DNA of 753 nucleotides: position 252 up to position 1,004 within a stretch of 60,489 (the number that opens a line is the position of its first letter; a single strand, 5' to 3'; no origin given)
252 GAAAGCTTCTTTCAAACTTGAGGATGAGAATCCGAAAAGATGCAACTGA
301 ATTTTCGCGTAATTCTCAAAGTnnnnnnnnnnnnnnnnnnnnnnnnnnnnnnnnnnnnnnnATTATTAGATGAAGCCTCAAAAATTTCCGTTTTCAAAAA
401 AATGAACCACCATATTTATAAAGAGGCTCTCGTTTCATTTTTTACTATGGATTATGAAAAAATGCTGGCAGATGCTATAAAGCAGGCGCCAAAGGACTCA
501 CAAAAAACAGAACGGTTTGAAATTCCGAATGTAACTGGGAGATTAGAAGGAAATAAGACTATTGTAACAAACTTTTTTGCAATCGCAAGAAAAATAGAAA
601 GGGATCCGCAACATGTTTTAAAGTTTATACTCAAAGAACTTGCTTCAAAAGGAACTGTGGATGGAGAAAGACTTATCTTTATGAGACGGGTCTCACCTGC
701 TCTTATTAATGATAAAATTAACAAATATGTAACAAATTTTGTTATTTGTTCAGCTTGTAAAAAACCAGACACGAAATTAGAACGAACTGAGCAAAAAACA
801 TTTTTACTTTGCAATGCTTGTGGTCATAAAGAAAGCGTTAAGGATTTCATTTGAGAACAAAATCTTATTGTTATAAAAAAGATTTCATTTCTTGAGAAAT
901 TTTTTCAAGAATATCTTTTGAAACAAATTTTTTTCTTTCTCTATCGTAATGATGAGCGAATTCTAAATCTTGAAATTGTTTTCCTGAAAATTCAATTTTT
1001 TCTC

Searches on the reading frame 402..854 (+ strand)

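Call 21: search_protein_families(library=pfam, proteins=[window:402-854:+], max_evalue=0.01)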
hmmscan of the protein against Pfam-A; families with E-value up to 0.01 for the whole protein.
window:402-854:+ (150 aa): 1 family
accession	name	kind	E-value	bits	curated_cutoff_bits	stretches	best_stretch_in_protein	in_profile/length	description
PF01873.23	eIF-5_eIF-2B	-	2.7e-34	118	27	1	32-143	4-117/117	Domain found in IF2B/IF5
